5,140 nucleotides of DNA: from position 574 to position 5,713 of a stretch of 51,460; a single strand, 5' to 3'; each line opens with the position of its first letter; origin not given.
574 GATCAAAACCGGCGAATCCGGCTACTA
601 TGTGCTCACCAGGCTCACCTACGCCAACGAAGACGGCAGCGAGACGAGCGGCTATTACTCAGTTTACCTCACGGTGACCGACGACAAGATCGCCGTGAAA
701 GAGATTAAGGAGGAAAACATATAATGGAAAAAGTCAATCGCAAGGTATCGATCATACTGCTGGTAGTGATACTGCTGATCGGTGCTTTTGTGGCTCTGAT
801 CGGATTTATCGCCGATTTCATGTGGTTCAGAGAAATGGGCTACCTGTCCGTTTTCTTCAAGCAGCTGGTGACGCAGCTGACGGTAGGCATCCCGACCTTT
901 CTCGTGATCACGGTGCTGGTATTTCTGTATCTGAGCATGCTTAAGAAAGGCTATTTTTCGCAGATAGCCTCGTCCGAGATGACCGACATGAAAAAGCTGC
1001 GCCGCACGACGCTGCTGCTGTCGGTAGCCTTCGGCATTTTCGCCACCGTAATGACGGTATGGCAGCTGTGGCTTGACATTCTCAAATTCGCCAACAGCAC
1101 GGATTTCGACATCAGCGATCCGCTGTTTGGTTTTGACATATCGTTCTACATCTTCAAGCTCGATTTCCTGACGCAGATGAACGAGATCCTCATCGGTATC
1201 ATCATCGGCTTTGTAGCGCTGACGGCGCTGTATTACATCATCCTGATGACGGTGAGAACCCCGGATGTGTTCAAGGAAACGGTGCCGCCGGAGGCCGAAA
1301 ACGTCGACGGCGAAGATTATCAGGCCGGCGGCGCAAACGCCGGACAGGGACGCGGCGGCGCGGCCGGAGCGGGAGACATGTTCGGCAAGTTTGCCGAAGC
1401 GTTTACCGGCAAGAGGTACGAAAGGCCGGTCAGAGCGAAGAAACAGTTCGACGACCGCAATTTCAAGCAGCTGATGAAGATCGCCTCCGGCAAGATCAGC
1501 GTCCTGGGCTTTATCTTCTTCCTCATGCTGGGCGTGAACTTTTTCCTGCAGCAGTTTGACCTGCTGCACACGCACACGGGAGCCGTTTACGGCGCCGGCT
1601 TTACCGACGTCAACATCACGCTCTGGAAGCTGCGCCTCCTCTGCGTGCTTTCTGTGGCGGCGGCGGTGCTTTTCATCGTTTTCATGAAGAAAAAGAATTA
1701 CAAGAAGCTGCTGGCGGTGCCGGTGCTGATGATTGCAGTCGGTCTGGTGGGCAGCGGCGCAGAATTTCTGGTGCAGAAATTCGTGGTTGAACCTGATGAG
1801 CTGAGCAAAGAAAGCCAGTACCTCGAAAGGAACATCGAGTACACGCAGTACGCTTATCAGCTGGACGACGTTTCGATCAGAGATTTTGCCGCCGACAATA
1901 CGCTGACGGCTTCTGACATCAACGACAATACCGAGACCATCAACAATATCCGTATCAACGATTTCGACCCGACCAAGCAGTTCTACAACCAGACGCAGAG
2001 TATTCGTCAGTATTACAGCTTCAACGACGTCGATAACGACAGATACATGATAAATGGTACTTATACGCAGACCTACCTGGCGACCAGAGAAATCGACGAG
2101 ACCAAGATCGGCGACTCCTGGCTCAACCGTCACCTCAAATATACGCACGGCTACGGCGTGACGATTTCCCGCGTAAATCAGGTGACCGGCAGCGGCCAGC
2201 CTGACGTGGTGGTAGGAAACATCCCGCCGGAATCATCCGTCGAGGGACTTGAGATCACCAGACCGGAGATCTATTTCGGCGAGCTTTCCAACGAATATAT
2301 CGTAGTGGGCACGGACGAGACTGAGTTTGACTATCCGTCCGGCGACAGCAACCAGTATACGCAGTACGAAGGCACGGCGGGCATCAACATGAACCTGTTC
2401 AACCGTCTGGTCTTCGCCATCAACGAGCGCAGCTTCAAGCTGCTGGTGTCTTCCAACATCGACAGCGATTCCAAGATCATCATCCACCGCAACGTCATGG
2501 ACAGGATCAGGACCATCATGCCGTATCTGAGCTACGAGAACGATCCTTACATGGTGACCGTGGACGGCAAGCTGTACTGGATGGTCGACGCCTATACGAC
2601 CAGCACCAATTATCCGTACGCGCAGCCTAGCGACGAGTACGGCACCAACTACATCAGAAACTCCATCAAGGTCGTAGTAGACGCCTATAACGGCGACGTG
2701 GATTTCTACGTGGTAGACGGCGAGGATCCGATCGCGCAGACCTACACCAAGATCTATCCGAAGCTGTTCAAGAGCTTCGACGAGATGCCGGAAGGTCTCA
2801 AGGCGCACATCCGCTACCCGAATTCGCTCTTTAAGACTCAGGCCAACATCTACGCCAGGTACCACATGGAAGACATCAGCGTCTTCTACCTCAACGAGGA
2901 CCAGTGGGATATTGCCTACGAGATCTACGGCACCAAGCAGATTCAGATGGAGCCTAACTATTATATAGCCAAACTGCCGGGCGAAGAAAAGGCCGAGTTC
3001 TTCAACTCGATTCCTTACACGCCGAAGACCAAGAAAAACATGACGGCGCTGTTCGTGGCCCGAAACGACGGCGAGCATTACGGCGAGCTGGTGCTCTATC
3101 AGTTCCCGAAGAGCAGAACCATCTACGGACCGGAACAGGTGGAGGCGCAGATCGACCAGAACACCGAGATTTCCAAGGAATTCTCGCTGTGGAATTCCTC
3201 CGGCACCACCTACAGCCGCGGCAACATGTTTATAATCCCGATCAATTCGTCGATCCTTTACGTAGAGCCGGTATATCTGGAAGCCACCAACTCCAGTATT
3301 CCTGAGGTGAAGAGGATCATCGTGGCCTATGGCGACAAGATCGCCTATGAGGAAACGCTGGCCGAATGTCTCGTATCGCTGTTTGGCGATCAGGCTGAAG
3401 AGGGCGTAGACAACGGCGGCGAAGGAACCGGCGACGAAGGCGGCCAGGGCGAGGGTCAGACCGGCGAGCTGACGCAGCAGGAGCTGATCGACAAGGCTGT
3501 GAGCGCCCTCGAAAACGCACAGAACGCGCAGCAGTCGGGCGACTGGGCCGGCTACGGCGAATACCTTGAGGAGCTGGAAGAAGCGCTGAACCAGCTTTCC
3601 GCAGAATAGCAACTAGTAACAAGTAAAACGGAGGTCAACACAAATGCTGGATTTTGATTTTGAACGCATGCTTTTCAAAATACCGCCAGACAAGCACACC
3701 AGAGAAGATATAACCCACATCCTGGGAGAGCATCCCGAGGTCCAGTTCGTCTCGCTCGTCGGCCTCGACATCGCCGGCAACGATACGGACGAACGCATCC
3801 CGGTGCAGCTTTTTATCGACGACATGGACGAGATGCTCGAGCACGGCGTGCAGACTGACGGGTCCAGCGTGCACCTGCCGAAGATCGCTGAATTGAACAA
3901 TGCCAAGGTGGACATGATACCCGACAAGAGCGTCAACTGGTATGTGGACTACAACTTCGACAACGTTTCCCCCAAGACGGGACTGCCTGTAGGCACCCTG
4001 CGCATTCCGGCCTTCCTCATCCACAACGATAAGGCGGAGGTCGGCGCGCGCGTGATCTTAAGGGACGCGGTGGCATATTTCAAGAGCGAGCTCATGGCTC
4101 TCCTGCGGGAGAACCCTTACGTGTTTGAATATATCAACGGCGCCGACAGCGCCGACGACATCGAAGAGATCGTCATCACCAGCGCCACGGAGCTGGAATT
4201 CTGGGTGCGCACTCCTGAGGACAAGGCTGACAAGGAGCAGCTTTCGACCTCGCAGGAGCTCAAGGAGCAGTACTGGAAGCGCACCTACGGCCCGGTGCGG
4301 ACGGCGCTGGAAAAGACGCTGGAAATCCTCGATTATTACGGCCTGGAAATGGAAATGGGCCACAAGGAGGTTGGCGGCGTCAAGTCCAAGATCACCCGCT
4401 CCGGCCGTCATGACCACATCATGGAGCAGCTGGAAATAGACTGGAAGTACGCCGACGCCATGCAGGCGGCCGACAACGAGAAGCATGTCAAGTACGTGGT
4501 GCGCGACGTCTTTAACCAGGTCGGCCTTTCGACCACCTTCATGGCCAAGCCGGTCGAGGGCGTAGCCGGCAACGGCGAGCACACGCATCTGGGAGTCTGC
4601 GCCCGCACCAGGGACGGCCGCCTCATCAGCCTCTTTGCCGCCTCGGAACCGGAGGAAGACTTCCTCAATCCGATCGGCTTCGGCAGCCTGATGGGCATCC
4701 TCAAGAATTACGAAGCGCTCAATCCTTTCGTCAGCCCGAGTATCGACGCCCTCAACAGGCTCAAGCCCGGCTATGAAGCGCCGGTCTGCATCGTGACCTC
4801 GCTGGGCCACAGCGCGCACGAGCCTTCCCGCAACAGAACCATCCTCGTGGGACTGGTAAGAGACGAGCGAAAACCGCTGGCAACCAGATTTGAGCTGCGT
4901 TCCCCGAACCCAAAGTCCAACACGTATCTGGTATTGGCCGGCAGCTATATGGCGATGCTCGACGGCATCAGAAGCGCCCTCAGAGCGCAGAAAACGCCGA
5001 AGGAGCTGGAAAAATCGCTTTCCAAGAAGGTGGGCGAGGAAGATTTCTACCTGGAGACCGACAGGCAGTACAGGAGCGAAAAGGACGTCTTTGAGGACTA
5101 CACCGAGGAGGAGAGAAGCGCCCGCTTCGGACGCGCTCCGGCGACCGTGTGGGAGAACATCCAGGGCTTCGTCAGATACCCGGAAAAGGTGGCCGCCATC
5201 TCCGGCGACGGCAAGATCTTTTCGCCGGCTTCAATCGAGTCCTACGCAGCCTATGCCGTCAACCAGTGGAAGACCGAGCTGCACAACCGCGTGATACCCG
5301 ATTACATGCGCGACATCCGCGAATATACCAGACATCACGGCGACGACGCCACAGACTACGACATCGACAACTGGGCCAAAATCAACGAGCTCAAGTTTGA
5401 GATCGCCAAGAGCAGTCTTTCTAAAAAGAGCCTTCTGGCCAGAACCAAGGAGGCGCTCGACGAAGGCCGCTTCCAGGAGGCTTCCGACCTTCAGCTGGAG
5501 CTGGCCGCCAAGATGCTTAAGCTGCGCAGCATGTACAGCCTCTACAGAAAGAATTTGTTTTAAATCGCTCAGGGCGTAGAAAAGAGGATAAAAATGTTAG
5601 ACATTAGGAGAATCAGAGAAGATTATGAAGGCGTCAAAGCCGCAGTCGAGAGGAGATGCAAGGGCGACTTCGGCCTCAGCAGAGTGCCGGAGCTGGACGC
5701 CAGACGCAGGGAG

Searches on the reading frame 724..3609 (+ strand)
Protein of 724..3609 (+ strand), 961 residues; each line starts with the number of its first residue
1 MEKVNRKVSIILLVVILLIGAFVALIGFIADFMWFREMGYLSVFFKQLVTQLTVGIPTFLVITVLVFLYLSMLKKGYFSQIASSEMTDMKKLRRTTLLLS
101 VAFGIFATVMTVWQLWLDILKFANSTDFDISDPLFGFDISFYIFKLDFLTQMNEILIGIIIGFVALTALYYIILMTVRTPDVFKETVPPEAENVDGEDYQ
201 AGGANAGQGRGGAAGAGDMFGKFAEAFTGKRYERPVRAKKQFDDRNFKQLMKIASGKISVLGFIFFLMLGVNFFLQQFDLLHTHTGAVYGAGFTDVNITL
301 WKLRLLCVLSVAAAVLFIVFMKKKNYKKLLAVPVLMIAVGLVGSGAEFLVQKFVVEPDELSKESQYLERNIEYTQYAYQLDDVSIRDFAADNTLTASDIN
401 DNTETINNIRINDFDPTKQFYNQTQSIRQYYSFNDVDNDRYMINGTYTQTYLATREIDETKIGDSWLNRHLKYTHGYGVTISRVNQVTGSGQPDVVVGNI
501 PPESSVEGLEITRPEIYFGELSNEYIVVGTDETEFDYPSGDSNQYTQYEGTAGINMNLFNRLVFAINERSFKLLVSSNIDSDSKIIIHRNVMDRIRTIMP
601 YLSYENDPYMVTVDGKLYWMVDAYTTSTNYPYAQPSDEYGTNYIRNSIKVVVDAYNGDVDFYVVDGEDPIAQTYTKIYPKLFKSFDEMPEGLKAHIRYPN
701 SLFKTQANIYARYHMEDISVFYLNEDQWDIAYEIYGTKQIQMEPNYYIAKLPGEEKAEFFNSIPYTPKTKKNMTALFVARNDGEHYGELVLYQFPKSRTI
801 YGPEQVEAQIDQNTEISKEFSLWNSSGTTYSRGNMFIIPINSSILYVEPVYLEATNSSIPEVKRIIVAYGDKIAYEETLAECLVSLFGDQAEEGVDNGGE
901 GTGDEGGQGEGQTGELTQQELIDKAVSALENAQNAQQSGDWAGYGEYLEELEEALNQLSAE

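Call 44: search_protein_families(library=pfam, proteins=[window:724-3609:+], max_evalue=0.00001)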
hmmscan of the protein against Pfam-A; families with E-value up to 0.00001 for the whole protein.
window:724-3609:+ (961 aa): 1 family
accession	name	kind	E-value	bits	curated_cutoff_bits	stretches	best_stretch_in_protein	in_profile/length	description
PF03699.18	UPF0182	-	9.5e-267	887.5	27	1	10-823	3-770/770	Uncharacterised protein family (UPF0182)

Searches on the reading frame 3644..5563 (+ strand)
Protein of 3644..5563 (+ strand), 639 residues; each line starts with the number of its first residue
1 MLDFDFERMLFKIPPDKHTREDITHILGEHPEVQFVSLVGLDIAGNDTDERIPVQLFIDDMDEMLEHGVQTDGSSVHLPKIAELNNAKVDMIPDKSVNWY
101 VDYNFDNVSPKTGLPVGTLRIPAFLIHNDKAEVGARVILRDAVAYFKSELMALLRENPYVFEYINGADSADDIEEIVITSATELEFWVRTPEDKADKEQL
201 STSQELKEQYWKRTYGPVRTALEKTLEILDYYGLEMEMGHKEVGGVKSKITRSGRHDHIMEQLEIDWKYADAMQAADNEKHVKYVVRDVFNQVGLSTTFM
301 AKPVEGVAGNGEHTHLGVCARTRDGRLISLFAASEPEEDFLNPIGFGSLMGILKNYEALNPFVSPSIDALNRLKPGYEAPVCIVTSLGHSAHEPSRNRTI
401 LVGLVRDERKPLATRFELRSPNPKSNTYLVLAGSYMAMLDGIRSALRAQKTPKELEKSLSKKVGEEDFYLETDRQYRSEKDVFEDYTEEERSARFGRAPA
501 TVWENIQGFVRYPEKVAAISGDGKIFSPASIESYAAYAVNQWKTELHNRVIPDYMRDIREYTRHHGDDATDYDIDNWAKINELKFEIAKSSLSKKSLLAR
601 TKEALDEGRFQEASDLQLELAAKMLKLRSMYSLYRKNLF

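Call 44: search_protein_families(library=pfam, proteins=[window:3644-5563:+], max_evalue=0.00001)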
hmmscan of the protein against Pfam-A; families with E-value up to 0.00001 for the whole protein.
window:3644-5563:+ (639 aa): 1 family
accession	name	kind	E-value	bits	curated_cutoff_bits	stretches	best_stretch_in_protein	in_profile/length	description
PF00120.29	Gln-synt_C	-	2.4e-38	132.5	24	1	176-450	20-272/344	Glutamine synthetase, catalytic domain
